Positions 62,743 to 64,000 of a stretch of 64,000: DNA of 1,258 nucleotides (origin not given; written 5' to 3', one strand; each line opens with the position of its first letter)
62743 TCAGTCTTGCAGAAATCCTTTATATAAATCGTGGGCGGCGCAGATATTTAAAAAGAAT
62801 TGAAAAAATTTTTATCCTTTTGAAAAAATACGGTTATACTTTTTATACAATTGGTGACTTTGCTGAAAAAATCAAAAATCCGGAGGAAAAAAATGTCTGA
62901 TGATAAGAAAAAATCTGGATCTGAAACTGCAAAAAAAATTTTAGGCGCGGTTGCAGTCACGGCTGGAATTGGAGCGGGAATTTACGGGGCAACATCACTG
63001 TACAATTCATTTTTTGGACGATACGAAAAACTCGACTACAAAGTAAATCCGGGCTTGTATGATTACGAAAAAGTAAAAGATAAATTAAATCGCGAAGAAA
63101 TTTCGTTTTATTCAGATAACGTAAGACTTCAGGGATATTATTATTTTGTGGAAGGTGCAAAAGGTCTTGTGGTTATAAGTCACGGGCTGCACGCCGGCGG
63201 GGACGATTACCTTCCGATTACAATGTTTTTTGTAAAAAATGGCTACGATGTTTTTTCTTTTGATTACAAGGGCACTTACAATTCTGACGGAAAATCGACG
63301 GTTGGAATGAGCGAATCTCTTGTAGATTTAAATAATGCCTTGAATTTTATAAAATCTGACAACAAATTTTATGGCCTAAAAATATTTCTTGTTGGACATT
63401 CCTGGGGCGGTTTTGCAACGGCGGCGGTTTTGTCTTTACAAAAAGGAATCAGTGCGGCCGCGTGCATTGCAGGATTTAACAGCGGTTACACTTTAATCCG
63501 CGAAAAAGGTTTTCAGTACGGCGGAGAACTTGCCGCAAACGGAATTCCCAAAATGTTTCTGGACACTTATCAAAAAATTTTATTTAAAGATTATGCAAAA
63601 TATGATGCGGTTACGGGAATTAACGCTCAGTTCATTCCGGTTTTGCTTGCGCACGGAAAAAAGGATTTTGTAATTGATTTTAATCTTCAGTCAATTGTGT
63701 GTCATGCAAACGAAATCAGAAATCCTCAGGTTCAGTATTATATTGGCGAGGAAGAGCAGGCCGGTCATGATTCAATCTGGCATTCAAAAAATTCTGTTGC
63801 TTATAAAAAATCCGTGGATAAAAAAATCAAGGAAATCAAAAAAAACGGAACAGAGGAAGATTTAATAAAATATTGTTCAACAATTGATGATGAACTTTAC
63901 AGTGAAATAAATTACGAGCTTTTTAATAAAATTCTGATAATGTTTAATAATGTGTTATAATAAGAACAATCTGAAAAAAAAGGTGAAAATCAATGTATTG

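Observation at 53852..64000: Eleven-gene, translationally coupled lipid-acylation/salvage operon with no match to a pathway I recognise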

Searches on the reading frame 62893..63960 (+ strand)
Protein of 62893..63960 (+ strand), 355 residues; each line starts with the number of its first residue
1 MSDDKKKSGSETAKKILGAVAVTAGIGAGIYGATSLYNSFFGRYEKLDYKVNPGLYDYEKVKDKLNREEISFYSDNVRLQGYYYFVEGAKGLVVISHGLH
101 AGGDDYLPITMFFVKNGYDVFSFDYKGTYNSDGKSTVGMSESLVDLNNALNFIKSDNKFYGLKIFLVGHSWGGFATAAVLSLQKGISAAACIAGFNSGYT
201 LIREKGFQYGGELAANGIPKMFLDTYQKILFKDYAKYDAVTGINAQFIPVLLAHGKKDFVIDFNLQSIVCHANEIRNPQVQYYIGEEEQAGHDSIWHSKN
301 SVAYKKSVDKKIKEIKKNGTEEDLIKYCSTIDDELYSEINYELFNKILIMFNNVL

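Call 6: search_protein_families(library=pfam, proteins=[window:62893-63960:+], max_evalue=0.01)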
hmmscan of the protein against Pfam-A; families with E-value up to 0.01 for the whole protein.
window:62893-63960:+ (355 aa): 8 families
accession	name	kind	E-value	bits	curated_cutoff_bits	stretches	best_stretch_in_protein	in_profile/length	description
PF12146.15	Hydrolase_4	-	1.7e-16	60.7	27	1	89-193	3-108/239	Serine aminopeptidase, S33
PF00561.26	Abhydrolase_1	-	2.4e-08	34.4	25.8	1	92-206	2-114/245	alpha/beta hydrolase fold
PF02129.25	Peptidase_S15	-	9.5e-08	32.5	23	1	90-207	46-142/262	X-Pro dipeptidyl-peptidase (S15 family)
PF20434.5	BD-FAE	-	8.1e-06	25.9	26.8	1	109-175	39-102/215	BD-FAE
PF12697.13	Abhydrolase_6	-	1.3e-05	26.4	26.3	1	93-199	1-100/217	Alpha/beta hydrolase family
PF00326.27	Peptidase_S9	-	0.00012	22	22.6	1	143-297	45-191/213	Prolyl oligopeptidase family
PF05057.20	DUF676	-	0.0009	19.2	20.3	1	91-183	6-100/217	Putative serine esterase (DUF676)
PF03583.20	LIP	-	0.0069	16.2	23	0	114-184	23-93/286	Secretory lipase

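Call 7: find_encoding_contigs(protein=window:62893-63960:+, flank=10000, max_places=6)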
Protein window:62893-63960:+ (355 aa): 1 contig read that carries it; 1 place shown.
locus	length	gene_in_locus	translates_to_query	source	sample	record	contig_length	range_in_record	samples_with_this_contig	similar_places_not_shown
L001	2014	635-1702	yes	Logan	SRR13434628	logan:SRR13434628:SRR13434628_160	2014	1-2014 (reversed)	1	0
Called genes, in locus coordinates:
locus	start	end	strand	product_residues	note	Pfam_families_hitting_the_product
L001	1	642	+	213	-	?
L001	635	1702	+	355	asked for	PF02129:Peptidase_S15, PF12146:Hydrolase_4, PF00561:Abhydrolase_1 (weak), PF12697:Abhydrolase_6 (weak), PF20434:BD-FAE (faint)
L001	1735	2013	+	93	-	?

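Call 26: search_solved_structures(query=window:62893-63960:+, max_evalue=0.01)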
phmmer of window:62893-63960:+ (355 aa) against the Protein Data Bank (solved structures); distinct sequences matched with E-value up to 0.01: 24.
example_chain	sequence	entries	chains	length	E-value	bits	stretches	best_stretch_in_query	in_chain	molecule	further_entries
5g59_A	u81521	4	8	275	7.9e-09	38.3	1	73-284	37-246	ESTERASE | Uncharacterized protein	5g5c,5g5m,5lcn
9h0z_A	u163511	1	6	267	6.5e-06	28.7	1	86-270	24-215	Serine aminopeptidase S33 domain-containing protein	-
3pf8_A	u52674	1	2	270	9.6e-06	28.1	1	119-265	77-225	Cinnamoyl esterase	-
7qjn_A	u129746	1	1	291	9.7e-06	28.1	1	77-263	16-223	Dienelactone hydrolase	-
7wwh_A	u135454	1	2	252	1.5e-05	27.5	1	106-265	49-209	Alpha/beta hydrolase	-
7q4h_A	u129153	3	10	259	1.9e-05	27.1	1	80-267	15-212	Hydrolase_4 domain-containing protein | Serine aminopeptidase S33 domain-containing protein | Prolyl oligopeptidase family protein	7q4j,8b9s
3qm1_A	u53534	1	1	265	2.4e-05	26.8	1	119-265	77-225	Cinnamoyl esterase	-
3pf9_A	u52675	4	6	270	2.5e-05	26.8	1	119-265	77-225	Cinnamoyl esterase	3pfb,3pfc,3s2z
3pe6_A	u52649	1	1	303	8.3e-05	25.1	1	88-177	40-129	Monoglyceride lipase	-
5zun_A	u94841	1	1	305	8.4e-05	25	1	88-177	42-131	Monoglyceride lipase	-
7prm_A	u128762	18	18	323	9.1e-05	24.9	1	88-177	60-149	Monoglyceride lipase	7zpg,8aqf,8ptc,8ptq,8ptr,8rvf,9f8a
7l4t_A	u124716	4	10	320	9.2e-05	24.9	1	88-177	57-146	Monoglyceride lipase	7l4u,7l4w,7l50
3jw8_A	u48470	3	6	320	0.0001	24.7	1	88-177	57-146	MGLL protein | MONOGLYCERIDE LIPASE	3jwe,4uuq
3hju_A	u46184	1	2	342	0.00012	24.5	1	88-177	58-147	Monoglyceride lipase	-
7d78_D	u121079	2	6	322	0.00012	24.5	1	75-201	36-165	DltD domain-containing protein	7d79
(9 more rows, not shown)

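Call 41: search_protein_families(library=ncbifam, proteins=[window:62893-63960:+], max_evalue=0.001)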
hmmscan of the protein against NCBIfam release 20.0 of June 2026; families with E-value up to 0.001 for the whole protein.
window:62893-63960:+ (355 aa): 4 families
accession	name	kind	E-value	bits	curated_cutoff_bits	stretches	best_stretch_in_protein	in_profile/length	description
NF047920.1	lactonase_UilS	equivalog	3.6e-06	26.9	400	1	88-202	22-138/285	UilS family quorum-quenching N-acyl-homoserine lactonase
NF041096.1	esterase_EstD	equivalog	3.5e-05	23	600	0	136-209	216-288/421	esterase EstD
TIGR01250.1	pro_imino_pep_2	subfamily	0.00019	21.1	167.65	1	87-185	22-120/288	proline iminopeptidase-family hydrolase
NF045948.1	ProImpepThrmp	equivalog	0.00064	19.3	500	1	83-188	16-122/291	proline iminopeptidase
